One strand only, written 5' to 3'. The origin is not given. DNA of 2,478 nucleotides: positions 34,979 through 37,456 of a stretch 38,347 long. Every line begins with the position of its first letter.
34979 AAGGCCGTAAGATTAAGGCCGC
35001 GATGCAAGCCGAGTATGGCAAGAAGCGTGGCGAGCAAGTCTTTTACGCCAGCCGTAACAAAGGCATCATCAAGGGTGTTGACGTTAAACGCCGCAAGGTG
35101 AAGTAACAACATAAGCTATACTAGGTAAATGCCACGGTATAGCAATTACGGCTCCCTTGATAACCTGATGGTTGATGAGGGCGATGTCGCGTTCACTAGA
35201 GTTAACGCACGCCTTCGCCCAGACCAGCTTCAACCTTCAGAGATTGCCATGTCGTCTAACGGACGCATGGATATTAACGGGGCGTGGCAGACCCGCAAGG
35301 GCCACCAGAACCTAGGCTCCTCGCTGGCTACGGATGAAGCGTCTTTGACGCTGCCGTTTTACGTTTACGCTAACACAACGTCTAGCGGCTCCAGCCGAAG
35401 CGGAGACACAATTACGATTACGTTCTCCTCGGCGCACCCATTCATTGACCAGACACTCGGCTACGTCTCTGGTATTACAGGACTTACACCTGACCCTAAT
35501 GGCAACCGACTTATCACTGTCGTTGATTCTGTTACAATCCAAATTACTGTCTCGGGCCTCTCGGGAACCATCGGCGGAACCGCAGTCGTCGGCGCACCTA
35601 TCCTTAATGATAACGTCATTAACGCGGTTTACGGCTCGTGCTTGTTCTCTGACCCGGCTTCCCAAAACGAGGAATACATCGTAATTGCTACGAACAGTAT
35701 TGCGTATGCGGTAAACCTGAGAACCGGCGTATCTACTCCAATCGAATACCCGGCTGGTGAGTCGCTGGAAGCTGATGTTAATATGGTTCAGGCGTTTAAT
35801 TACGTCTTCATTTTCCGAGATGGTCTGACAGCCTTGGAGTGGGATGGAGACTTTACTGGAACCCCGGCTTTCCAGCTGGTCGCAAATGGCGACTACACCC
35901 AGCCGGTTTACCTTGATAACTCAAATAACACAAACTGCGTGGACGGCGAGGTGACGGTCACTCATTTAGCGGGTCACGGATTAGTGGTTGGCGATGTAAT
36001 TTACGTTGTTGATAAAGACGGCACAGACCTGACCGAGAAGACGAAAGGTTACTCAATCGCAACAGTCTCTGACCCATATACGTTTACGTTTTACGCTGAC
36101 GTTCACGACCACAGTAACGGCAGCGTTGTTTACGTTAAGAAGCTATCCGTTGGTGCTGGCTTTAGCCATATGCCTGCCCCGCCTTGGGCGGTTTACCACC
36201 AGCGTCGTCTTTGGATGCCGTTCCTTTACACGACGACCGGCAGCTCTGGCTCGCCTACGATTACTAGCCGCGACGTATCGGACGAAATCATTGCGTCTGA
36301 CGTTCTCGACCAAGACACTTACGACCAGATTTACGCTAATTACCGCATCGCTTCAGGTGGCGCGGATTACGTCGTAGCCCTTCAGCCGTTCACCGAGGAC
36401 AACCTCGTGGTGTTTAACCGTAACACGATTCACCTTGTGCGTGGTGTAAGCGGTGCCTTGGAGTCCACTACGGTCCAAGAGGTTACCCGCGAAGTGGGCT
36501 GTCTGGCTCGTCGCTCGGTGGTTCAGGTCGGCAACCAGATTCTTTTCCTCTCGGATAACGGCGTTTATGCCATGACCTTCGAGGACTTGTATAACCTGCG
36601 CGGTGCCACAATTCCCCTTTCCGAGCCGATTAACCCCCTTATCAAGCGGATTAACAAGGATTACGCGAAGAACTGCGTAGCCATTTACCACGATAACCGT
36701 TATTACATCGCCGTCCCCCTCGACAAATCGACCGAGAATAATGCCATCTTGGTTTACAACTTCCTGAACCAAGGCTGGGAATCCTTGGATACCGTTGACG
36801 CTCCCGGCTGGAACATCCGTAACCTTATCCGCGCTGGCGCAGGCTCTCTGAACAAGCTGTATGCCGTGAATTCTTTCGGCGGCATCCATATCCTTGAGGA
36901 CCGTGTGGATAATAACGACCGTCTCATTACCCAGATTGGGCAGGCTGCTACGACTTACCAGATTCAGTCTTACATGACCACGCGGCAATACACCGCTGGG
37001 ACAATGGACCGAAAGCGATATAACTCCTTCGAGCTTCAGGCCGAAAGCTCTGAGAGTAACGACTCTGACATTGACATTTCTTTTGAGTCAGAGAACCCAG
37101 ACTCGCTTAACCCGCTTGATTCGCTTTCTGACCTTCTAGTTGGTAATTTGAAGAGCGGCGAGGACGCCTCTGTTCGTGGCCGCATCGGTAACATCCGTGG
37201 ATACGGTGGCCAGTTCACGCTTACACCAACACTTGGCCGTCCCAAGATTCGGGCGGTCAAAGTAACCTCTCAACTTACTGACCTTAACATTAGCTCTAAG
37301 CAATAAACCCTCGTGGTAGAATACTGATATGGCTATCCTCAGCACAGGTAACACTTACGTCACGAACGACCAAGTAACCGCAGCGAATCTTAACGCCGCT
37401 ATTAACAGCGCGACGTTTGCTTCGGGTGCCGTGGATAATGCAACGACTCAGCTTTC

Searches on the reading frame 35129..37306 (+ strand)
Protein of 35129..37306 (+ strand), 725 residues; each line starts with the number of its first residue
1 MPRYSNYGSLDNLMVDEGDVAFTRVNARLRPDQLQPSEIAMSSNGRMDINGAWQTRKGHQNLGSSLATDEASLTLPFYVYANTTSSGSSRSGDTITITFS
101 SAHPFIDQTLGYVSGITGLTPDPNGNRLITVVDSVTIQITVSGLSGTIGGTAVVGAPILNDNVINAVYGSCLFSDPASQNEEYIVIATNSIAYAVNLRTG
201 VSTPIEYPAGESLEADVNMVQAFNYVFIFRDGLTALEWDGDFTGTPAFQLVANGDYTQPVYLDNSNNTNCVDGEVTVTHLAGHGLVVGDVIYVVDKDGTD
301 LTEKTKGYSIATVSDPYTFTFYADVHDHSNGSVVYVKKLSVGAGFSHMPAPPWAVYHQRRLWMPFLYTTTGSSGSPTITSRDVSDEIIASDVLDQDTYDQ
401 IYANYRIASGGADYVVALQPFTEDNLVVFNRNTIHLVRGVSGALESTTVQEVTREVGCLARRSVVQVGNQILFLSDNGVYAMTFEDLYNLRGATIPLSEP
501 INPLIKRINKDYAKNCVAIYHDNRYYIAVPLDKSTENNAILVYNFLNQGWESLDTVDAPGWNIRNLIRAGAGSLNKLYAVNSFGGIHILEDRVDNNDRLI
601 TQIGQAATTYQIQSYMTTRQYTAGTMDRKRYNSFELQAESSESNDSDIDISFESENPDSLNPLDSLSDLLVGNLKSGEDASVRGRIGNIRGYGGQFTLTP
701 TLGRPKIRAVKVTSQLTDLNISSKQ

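Call 41: search_protein_families(library=phrogs, proteins=[window:35129-37306:+], max_evalue=0.00001)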
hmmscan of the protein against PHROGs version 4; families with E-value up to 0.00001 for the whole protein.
window:35129-37306:+ (725 aa): 5 families
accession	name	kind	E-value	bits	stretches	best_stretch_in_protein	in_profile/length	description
phrog_3287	-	head and packaging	1.1e-10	42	1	22-552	11-343/524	virion structural protein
phrog_511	-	head and packaging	1.3e-09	38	1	413-550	605-729/862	internal virion protein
phrog_5107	-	lysis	3.6e-09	36.6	1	423-561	235-380/533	amidase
phrog_8094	-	tail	1.5e-08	34.1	1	411-544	394-531/769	tail appendage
phrog_578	-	connector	3.3e-07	30.2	1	379-555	155-325/486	head closure Hc3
